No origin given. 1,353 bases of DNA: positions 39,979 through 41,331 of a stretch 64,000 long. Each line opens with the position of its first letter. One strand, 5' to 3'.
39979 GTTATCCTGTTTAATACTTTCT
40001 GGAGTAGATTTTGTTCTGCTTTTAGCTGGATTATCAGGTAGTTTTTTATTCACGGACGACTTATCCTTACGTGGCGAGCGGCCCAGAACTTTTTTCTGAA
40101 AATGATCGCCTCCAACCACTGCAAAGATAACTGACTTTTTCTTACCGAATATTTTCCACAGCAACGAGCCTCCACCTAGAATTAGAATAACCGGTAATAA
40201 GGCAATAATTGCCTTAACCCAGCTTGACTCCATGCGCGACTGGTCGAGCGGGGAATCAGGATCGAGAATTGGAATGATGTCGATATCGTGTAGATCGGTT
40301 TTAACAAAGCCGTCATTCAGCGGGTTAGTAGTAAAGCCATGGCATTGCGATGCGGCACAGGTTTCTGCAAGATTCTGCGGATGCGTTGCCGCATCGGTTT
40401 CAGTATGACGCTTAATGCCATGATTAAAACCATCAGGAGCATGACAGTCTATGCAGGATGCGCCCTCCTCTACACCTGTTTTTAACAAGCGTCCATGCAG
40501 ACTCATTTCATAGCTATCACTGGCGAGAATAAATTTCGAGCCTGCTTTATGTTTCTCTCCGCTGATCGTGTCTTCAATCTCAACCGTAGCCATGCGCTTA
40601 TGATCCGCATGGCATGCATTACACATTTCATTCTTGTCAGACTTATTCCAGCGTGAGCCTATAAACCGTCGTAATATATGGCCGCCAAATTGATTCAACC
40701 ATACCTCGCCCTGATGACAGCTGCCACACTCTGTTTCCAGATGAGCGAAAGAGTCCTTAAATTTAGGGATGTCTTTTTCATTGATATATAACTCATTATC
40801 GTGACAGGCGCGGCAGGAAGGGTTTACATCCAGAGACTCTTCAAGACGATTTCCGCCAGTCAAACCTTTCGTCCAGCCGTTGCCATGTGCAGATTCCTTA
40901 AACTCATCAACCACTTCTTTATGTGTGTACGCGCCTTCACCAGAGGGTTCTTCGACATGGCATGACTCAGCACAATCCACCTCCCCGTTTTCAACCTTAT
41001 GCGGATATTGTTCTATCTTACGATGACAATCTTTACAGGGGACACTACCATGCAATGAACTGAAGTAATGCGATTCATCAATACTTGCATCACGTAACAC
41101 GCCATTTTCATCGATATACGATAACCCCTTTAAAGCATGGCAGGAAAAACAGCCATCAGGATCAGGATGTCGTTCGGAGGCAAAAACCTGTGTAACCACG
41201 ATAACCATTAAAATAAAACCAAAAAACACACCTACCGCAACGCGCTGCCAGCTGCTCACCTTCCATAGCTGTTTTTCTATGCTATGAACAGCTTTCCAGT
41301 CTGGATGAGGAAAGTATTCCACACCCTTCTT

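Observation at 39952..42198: NapH-type polyferredoxin fused through an extra TM helix to a periplasmic 6-8 heme domain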

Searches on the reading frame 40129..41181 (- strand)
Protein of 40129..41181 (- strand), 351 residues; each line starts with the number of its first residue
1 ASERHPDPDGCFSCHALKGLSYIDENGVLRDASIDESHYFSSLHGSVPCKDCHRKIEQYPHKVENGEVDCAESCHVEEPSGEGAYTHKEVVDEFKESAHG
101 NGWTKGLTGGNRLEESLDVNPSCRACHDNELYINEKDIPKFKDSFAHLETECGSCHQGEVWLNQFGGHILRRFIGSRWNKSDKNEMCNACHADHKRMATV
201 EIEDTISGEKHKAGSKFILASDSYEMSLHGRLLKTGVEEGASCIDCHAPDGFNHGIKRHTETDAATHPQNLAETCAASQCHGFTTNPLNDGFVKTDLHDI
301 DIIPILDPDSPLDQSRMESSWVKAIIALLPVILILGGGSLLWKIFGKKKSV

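Call 51: search_protein_representatives(protein=window:40129-41181:-)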
Query: 351 residues. Proteins with E-value up to 0.001 (for the whole library): 618; up to 1e-10: 132; up to 1e-30: 14. The best 150 are listed.
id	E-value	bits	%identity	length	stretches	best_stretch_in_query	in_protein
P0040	9.0e-137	472.6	57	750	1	1-349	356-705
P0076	6.9e-128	443.4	53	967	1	2-344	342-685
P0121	6.1e-121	420.5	55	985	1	1-348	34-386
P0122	1.3e-114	399.7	53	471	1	1-349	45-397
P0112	1.6e-92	327.0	59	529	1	3-234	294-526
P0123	5.2e-49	183.9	61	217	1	2-142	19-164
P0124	5.9e-42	160.6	44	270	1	163-347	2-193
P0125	2.4e-33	132.3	37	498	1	7-298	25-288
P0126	4.6e-32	128.1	43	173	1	201-349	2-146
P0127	1.2e-31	126.7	35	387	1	4-298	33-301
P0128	1.8e-31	126.2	32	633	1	7-299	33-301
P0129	2.6e-31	125.6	38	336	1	6-285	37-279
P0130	4.8e-31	124.7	35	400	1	7-302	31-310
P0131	7.0e-31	124.2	38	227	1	186-343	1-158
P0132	7.9e-29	117.4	47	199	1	212-347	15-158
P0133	8.9e-29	117.3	31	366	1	6-285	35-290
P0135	1.4e-28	116.6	33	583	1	3-249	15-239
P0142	9.2e-26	107.3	31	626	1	4-286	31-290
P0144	5.1e-25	104.9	33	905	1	7-293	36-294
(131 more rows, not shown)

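Call 52: search_protein_families(library=ncbifam, proteins=[P0121, P0122, P0125, P0127, P0128, P0129, P0130, P0133, P0135, P0144], max_evalue=0.00001)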
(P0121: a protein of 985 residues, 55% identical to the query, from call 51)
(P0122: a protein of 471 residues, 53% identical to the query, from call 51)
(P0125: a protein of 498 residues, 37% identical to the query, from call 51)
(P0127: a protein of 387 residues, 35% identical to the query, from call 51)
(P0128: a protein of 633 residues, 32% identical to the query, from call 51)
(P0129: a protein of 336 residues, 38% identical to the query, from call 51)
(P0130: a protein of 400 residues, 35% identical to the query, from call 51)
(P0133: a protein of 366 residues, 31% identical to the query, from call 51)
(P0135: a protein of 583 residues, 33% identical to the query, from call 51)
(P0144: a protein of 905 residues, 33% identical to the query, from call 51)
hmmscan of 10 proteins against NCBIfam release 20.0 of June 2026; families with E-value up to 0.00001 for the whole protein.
P0121 (985 aa): 12 families
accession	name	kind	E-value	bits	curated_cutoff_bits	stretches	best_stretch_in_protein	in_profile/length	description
TIGR01931.1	cysJ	equivalog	1.3e-209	697.7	668.15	1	413-985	28-597/597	assimilatory sulfite reductase (NADPH) flavoprotein subunit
NF008197.0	PRK10953.1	equivalog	3.9e-175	583.6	838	1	412-985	34-601/601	NADPH-dependent assimilatory sulfite reductase flavoprotein subunit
NF004859.0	PRK06214.1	equivalog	1.8e-132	442.7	432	1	596-985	154-539/539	sulfite reductase subunit alpha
NF058510.1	bifunc_CpcD_PetH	exception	6.5e-27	94.3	635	1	772-985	181-405/405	bifunctional rod-capping linker CpcD/ferredoxin--NADP reductase PetH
NF045929.1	FNRPetHCyano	equivalog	1.1e-26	93.6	600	1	772-985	185-411/411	ferredoxin--NADP reductase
NF005989.0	PRK08105.1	equivalog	1.1e-20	74.1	160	1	447-581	6-143/149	flavodoxin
TIGR03224.1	benzo_boxA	equivalog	1.2e-19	70.6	459.2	1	772-973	199-402/411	benzoyl-CoA 2,3-epoxidase subunit BoxA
NF006531.0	PRK09004.1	equivalog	3.8e-18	65.7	158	1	445-582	4-142/146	FMN-binding protein MioC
TIGR01753.1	flav_short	equivalog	3.8e-12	46.9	123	1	447-579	3-132/140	flavodoxin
NF005587.0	PRK07308.1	equivalog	2e-11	44.3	138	1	447-585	6-141/147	flavodoxin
NF005216.0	PRK06703.1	subfamily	2.4e-11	43.9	127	1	447-561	6-117/151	flavodoxin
NF004343.0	PRK05723.1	equivalog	1e-06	28.8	204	1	447-583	5-146/151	flavodoxin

P0122 (471 aa): 0 families

P0125 (498 aa): 0 families

P0127 (387 aa): 0 families

P0128 (633 aa): 2 families
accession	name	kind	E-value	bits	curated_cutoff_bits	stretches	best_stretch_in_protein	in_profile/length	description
TIGR01583.1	formate-DH-gamm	equivalog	1.3e-12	48.1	115.85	1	406-617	4-201/204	formate dehydrogenase subunit gamma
TIGR02125.1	CytB-hydogenase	equivalog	1.6e-06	27.8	121.5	1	412-580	8-177/212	Ni/Fe-hydrogenase, b-type cytochrome subunit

P0129 (336 aa): 0 families

P0130 (400 aa): 0 families

P0133 (366 aa): 0 families

P0135 (583 aa): 3 families
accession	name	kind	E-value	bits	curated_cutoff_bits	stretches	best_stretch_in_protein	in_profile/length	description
NF007924.0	PRK10639.1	equivalog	2.1e-09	37.5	341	1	354-537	4-168/211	formate dehydrogenase cytochrome b556 subunit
TIGR01583.1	formate-DH-gamm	equivalog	2e-07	31.2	115.85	1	357-571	2-198/204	formate dehydrogenase subunit gamma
NF007558.0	PRK10179.1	equivalog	3.6e-06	26.8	339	1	357-538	7-171/217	formate dehydrogenase-N subunit gamma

P0144 (905 aa): 1 family
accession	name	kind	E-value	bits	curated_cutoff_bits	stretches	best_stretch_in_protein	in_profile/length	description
TIGR01583.1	formate-DH-gamm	equivalog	1e-06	28.8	115.85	1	399-606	4-200/204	formate dehydrogenase subunit gamma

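Call 54: list_cluster_members(proteins=[P0128, P0135, P0144, P0125, P0127, P0129, P0130, P0121, P0122, P0142])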
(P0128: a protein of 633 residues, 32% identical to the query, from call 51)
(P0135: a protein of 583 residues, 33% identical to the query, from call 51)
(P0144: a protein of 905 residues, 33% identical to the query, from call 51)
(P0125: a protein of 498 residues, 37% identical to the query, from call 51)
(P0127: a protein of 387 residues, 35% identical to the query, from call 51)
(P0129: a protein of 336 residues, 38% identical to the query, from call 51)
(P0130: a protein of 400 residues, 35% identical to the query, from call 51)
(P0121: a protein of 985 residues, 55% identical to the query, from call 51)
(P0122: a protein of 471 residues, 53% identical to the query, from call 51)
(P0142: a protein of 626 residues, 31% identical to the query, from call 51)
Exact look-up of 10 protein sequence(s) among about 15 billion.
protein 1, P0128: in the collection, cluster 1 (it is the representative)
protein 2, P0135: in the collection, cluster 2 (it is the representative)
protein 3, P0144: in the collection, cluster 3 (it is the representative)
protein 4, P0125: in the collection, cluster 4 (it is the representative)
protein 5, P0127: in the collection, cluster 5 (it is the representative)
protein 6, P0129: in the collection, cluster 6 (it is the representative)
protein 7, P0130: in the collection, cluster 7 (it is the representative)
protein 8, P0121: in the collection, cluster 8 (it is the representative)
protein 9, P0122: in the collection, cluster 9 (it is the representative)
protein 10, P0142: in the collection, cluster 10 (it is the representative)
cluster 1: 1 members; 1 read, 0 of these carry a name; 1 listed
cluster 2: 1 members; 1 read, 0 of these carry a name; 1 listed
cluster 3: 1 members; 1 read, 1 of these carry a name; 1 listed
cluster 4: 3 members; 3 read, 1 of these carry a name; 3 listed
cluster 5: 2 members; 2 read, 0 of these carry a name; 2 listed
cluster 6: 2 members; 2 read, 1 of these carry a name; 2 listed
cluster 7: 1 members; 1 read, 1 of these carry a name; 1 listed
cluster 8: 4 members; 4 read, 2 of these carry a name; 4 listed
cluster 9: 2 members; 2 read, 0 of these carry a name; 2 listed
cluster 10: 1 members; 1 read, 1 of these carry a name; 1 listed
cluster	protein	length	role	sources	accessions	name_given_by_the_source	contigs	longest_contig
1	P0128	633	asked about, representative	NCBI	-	-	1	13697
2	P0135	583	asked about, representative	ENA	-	-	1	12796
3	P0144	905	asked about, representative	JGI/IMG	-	cytochrome b subunit of formate dehydrogenase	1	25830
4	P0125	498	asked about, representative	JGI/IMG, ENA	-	-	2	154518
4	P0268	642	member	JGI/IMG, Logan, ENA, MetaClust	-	\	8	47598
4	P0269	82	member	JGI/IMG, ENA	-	-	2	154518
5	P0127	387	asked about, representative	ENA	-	-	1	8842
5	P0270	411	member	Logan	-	-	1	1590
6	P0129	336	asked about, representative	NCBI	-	-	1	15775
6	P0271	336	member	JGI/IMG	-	hypothetical protein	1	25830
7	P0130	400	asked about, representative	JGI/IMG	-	hypothetical protein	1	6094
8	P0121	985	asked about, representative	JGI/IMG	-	sulfite reductase (NADPH) flavoprotein alpha-component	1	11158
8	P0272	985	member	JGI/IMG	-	sulfite reductase (NADPH) flavoprotein alpha-component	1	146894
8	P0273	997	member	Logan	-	-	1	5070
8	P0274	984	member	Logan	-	-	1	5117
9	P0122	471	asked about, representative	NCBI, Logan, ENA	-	-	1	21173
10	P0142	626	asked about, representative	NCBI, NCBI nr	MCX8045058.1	MAG: hypothetical protein N3B18_13140 [Desulfobacterota bacterium] | hypothetical protein [Thermodesulfobacteriota bacterium]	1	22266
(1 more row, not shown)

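Call 59: find_homologous_proteins(query=P0142, max_evalue=1e-10)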
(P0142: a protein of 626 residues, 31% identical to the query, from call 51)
Query P0142 (626 aa): 130 proteins with E <= 1e-10 among 8000 candidates; the best 120 are listed.
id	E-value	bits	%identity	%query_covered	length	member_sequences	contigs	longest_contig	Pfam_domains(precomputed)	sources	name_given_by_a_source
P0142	0.0e+0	1479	100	100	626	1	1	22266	PF01292.27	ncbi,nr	ncbi:MAG: hypothetical protein N3B18_13140 [Desulfobacterota bacterium]|nr:hypothetical protein [The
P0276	0.0e+0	1223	84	95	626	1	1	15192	PF01292.27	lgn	-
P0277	0.0e+0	1196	81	97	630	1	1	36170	PF01292.27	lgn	-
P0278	0.0e+0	1020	72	93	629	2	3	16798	PF01292.27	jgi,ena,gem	-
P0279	6.4e-276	935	63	97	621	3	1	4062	PF01292.27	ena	-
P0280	2.4e-273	927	62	97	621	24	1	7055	PF01292.27,PF22113.2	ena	-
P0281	1.8e-269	914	64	96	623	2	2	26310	PF01292.27,PF02085.22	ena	-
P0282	2.9e-267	906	60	98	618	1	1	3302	PF01292.27,PF02085.22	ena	-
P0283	5.9e-267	905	60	98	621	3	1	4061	PF01292.27,PF22113.2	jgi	jgi:cytochrome b subunit of formate dehydrogenase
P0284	4.0e-265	899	60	98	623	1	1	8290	PF01292.27,PF02085.22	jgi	jgi:cytochrome b subunit of formate dehydrogenase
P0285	4.3e-265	899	59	98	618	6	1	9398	PF01292.27,PF02085.22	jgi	-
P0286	9.3e-265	898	60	98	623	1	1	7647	PF01292.27,PF02085.22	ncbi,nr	ncbi:MAG: hypothetical protein GQ554_04600 [Deltaproteobacteria bacterium]|nr:hypothetical protein [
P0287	1.1e-264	898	63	95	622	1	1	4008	PF01292.27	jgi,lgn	jgi:cytochrome b subunit of formate dehydrogenase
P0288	1.6e-264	897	59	98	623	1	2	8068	PF01292.27,PF02085.22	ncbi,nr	ncbi:MAG: hypothetical protein JRC57_00185 [Deltaproteobacteria bacterium]|nr:hypothetical protein [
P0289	1.7e-264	897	59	98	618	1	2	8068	PF01292.27,PF02085.22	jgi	-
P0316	5.3e-253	859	60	94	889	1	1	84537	PF01292.27,PF14522.12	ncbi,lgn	-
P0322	9.8e-250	849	58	96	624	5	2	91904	PF01292.27,PF22113.2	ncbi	-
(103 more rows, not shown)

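Call 60: find_encoding_contigs(protein=P0322, flank=10000, max_places=2)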
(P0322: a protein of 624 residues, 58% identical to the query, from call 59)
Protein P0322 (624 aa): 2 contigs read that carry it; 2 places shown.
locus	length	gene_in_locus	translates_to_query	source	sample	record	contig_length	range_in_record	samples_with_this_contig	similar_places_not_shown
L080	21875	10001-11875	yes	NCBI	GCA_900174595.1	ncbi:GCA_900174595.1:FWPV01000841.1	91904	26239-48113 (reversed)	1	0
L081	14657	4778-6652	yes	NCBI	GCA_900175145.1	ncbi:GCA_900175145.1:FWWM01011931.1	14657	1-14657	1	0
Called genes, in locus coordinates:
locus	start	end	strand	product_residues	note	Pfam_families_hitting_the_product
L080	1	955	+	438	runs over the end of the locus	PF22113:Mtrc-MtrF_II-IV_dom (faint), PF09699:Paired_CXXCH_1 (faint), PF14522:Cytochrome_C7 (faint), PF14537:Cytochrom_c3_2 (faint), PF13435:Cytochrome_C554 (weak)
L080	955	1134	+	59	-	-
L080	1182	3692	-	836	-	PF22904:NOMO1-like_2nd (faint), PF08400:phage_tail_N (weak), PF13620:CarboxypepD_reg, PF13715:CarbopepD_reg_2 (weak), PF22113:Mtrc-MtrF_II-IV_dom (faint), PF09699:Paired_CXXCH_1 (faint), PF13435:Cytochrome_C554 (faint), PF14522:Cytochrome_C7 (faint), +1 more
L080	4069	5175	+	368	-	PF14522:Cytochrome_C7 (faint), PF14537:Cytochrom_c3_2 (faint), PF22113:Mtrc-MtrF_II-IV_dom (faint)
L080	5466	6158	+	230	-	PF03781:FGE-sulfatase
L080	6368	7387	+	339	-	PF22113:Mtrc-MtrF_II-IV_dom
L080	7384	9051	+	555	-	PF01292:Ni_hydr_CYTB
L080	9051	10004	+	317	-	PF25021:TEN_NHL (faint), PF08450:SGL (faint), PF17170:DUF5128 (weak), PF01731:Arylesterase (faint), PF01436:NHL (weak)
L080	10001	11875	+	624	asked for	PF22113:Mtrc-MtrF_II-IV_dom (faint), PF01292:Ni_hydr_CYTB (weak)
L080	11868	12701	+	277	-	PF14522:Cytochrome_C7 (faint)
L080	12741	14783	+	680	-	PF14537:Cytochrom_c3_2 (faint), PF22113:Mtrc-MtrF_II-IV_dom (faint), PF14522:Cytochrome_C7 (faint), PF09699:Paired_CXXCH_1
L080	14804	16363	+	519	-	PF14522:Cytochrome_C7 (faint), PF09699:Paired_CXXCH_1 (weak), PF14537:Cytochrom_c3_2 (weak), PF09699:Paired_CXXCH_1 (weak)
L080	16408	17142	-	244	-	-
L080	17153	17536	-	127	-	-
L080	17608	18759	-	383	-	PF04055:Radical_SAM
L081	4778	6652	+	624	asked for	PF22113:Mtrc-MtrF_II-IV_dom (faint), PF01292:Ni_hydr_CYTB (weak)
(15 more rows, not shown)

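Call 61: find_encoding_contigs(protein=P0316, flank=10000, max_places=2)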
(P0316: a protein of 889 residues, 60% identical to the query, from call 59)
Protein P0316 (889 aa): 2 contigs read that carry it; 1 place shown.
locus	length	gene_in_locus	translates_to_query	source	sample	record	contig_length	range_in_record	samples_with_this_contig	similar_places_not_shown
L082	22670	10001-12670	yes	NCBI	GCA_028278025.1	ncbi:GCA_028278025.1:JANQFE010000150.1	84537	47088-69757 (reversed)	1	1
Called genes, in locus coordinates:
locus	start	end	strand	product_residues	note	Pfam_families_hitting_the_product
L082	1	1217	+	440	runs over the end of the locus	PF02085:Cytochrom_CIII (faint), PF14522:Cytochrome_C7 (faint), PF14537:Cytochrom_c3_2 (faint), PF09699:Paired_CXXCH_1, PF22113:Mtrc-MtrF_II-IV_dom (weak), PF09699:Paired_CXXCH_1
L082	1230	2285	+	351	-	PF08534:Redoxin, PF00578:AhpC-TSA, PF23914:TPR_CcmH_CycH (weak), PF13432:TPR_16 (weak), PF21033:RMD1-3 (weak), PF13424:TPR_12 (weak), PF13432:TPR_16, PF14559:TPR_19, +11 more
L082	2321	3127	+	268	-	PF03781:FGE-sulfatase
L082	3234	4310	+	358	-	-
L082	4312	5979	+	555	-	-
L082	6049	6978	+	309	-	-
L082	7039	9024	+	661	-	PF14537:Cytochrom_c3_2 (faint), PF14522:Cytochrome_C7 (faint), PF13435:Cytochrome_C554 (weak), PF09699:Paired_CXXCH_1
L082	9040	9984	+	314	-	PF17170:DUF5128 (faint), PF25021:TEN_NHL (faint), PF01436:NHL (faint), PF01731:Arylesterase (faint), PF08450:SGL (faint)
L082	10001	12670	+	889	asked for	PF14522:Cytochrome_C7 (faint), PF01292:Ni_hydr_CYTB (weak)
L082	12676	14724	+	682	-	PF22113:Mtrc-MtrF_II-IV_dom (faint), PF14522:Cytochrome_C7 (faint), PF09699:Paired_CXXCH_1 (weak), PF14537:Cytochrom_c3_2 (weak)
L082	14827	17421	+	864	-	PF02085:Cytochrom_CIII (faint), PF14522:Cytochrome_C7 (faint), PF22113:Mtrc-MtrF_II-IV_dom, PF09699:Paired_CXXCH_1 (weak), PF14537:Cytochrom_c3_2 (weak)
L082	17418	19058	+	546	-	PF04187:Cofac_haem_bdg, PF09822:ABC_transp_aux (faint), PF23355:IFT52_GIFT (weak), PF14258:DUF4350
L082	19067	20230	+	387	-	PF13433:Peripla_BP_5, PF13458:Peripla_BP_6, PF01094:ANF_receptor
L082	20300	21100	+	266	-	-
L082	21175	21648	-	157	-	PF22113:Mtrc-MtrF_II-IV_dom (faint), PF14522:Cytochrome_C7 (faint)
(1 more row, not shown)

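Call 74: predict_structure(alignment_id=A3)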
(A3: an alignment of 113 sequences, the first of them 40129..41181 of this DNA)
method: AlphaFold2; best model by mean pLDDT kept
length: 351 residues; sequences in the alignment: 113
mean_pLDDT: 86.4   pTM: 0.82
mean pLDDT of the five models: 86.4, 85.0, 81.5, 81.3, 81.0
residues with pLDDT >= 90: 198; 70-90: 110; 50-70: 40; < 50: 3
segments of 3 or more residues with pLDDT < 50: 1-3
pLDDT, mean of each block of 10 residues (from residue 1): 64 92 92 87 79 88 92 70 82 97 93 91 86 79 73 65 65 73 94 95 93 94 95 95 96 95 96 92 94 89 82 79 91 96 83 54
secondary structure, 60 per line:
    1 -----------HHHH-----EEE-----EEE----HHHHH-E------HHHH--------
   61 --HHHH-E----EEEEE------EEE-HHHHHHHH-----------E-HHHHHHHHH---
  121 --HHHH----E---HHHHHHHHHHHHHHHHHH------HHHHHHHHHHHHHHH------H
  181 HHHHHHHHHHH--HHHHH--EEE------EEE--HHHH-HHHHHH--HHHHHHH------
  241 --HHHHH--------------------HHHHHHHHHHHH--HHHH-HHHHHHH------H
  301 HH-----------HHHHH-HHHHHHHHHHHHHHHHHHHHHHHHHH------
elements in order: H12-15 E21-23 E29-31 H36-40 H49-52 H63-66 E73-77 E84-86 H88-95 H109-117 H123-126 H135-152 H159-173 H180-191 H194-198 E201-203 E210-212 H215-218 H220-225 H228-234 H243-247 H268-279 H282-285 H287-293 H314-318 H320-345

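Call 76: fold_search(model_id=the predicted structure, library=pdb)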
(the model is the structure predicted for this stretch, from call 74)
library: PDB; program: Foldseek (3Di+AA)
matches with E <= 10: 20; with E <= 0.001: 0
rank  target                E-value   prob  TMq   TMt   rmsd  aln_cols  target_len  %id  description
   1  6nz7_B                3.8e+00  0.06  0.11  0.18  14.2       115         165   12  Crystal structure of broadly neutralizing Influenza A antibody 429 B01 in complex with Hemagglutinin Hong Kong 1968 (released 2019-05-08)
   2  6qws                  5.1e+00  0.02  0.08  0.04  16.0       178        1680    8  Crystal structure of the Ski2 RNA-helicase Brr2 from Chaetomium thermophilum in the apo state (released 2020-01-15)
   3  9hny_DI               5.3e+00  0.02  0.12  0.11  20.0       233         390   10  Mitoribosomal small subunit in complex with Mettl15 and Mettl17 (released 2025-03-26)
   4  7z44                  5.3e+00  0.02  0.11  0.07  32.6       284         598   13  Portal of bacteriophage SU10 (released 2022-08-10)
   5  6nz7_F                5.9e+00  0.06  0.12  0.21  11.5       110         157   13  Crystal structure of broadly neutralizing Influenza A antibody 429 B01 in complex with Hemagglutinin Hong Kong 1968 (released 2019-05-08)
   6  4giw_A                5.9e+00  0.02  0.09  0.14  16.8       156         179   15  Crystal structure of the RUN domain of human NESCA (released 2012-08-29)
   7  1key_B                5.9e+00  0.01  0.09  0.12  20.7       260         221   12  Crystal Structure of Mouse Testis/Brain RNA-binding Protein (TB-RBP) (released 2002-07-03)
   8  4kit_B                6.4e+00  0.01  0.09  0.03  17.6       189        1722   10  Crystal structure of human Brr2 in complex with the Prp8 Jab1/MPN domain (released 2013-06-05)
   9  3onl_A                6.8e+00  0.04  0.10  0.21  19.5       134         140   13  yeast Ent3_ENTH-Vti1p_Habc complex structure (released 2011-07-20)
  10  4fym_A                7.1e+00  0.04  0.07  0.10  13.8       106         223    7  Crystal structure of Plasmodium falciparum orotate phosphoribosyltransferase (released 2013-08-07)
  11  6u6z_D                7.1e+00  0.02  0.08  0.08  10.8       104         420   17  Human SAMHD1 bound to deoxyribo(TG*TTCA)-oligonucleotide (released 2020-09-02)
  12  9qa0_A                7.1e+00  0.02  0.11  0.07  17.3       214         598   11  Drosophila melanogaster angiotensin converting enzyme homologue, AnCE in complex with IW dipeptide (released 2025-05-14)
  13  6v91_A                7.8e+00  0.01  0.07  0.11  19.5       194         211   10  Crystal structure of Stringent starvation protein A (BTH_I2974) from Burkholderia thailandensis (released 2020-01-15)
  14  6e10_A                8.6e+00  0.06  0.12  0.19  12.9        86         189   12  PTEX Core Complex in the Engaged (Extended) State (released 2018-08-22)
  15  7dvq_D                8.6e+00  0.01  0.09  0.03  17.4       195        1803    9  Cryo-EM Structure of the Activated Human Minor Spliceosome (minor Bact Complex) (released 2021-03-31)
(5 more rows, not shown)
